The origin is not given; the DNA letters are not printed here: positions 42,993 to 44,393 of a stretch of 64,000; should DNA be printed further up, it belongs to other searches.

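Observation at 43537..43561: Perfect GC-rich palindrome inserted in-frame inside mnmA, adding a Pro/Gly/Arg-rich loop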

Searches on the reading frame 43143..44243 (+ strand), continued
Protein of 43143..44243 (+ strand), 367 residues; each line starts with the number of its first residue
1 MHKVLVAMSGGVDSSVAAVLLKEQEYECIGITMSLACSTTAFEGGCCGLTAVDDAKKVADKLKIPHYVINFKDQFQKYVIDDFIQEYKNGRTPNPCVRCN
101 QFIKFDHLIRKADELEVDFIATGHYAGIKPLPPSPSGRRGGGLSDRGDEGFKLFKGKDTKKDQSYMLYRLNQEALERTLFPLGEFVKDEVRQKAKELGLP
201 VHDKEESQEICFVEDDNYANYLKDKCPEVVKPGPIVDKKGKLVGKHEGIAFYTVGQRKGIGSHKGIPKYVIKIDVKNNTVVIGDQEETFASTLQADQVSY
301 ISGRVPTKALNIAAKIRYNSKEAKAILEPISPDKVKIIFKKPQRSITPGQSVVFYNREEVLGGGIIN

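Call 53: find_encoding_contigs(protein=P0063, flank=10000, max_places=1)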
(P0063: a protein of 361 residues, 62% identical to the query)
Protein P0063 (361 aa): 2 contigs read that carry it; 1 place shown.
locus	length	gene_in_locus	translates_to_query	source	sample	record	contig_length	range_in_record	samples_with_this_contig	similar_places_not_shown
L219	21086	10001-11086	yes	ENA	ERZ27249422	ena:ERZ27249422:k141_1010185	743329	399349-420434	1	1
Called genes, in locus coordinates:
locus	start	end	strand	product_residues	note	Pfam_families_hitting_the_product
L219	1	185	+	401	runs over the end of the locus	PF00817:IMS, PF11798:IMS_HHH, PF21999:IMS_HHH_1, PF11799:IMS_C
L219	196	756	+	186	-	PF08645:PNK3P, PF13344:Hydrolase_6 (faint), PF00702:Hydrolase, PF13242:Hydrolase_like, PF13419:HAD_2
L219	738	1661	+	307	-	PF01916:DS (faint)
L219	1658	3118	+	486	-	PF00294:PfkB, PF08543:Phos_pyr_kin (weak), PF01467:CTP_transf_like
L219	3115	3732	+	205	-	PF13428:TPR_14 (faint), PF14561:TPR_20 (faint), PF14559:TPR_19 (faint), PF13431:TPR_17 (faint), PF07719:TPR_2 (faint)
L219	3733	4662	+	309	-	PF06835:LptC (faint), PF03968:LptD_N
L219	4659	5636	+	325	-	PF01946:Thi4 (weak), PF00890:FAD_binding_2 (weak), PF01134:GIDA (faint), PF07992:Pyr_redox_2, PF12831:FAD_oxidored, PF13450:NAD_binding_8 (weak), PF13738:Pyr_redox_3, PF00070:Pyr_redox, +2 more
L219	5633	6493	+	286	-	PF03547:Mem_trans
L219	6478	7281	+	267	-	PF02540:NAD_synthase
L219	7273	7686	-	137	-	-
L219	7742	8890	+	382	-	PF00266:Aminotran_5, PF01053:Cys_Met_Meta_PP, PF01041:DegT_DnrJ_EryC1 (weak), PF01212:Beta_elim_lyase (weak)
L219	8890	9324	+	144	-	PF01592:NifU_N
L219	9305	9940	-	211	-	PF13489:Methyltransf_23 (faint), PF08241:Methyltransf_11 (weak)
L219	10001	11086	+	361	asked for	PF03054:tRNA_Me_trans, PF20259:tRNA_Me_trans_M, PF20258:tRNA_Me_trans_C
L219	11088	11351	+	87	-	PF16561:AMPK1_CBM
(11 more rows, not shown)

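Call 54: find_encoding_contigs(protein=P0072, flank=3000, max_places=1)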
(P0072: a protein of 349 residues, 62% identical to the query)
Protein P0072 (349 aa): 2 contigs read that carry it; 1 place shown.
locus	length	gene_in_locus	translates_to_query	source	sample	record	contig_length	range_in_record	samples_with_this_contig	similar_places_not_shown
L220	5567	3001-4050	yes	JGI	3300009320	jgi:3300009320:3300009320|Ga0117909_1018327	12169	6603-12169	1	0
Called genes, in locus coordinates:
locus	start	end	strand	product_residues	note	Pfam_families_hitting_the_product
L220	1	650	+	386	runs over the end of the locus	PF00266:Aminotran_5, PF01053:Cys_Met_Meta_PP (weak), PF01041:DegT_DnrJ_EryC1, PF01212:Beta_elim_lyase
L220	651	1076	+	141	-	PF01592:NifU_N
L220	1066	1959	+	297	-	PF03773:ArsP_1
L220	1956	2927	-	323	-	-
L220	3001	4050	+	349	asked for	PF02540:NAD_synthase (weak), PF03054:tRNA_Me_trans, PF06508:QueC (faint), PF20259:tRNA_Me_trans_M, PF20258:tRNA_Me_trans_C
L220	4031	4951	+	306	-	PF02445:NadA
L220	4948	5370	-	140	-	PF00072:Response_reg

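Call 59: list_cluster_members(proteins=[P0001, P0002, P0026, P0007])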
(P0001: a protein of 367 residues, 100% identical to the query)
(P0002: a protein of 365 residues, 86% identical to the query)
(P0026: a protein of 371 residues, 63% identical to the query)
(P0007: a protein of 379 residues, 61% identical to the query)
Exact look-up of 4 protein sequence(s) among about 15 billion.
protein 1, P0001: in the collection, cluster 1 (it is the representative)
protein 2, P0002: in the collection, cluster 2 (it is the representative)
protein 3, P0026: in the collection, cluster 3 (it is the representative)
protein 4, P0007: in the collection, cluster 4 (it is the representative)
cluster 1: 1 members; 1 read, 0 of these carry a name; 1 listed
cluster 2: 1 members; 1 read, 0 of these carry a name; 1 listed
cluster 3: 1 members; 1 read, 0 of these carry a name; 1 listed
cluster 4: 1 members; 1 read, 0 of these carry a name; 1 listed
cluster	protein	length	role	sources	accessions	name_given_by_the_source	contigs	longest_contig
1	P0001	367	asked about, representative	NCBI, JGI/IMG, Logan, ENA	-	-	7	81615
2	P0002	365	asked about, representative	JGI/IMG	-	-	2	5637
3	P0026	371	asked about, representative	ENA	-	-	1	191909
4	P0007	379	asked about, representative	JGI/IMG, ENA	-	-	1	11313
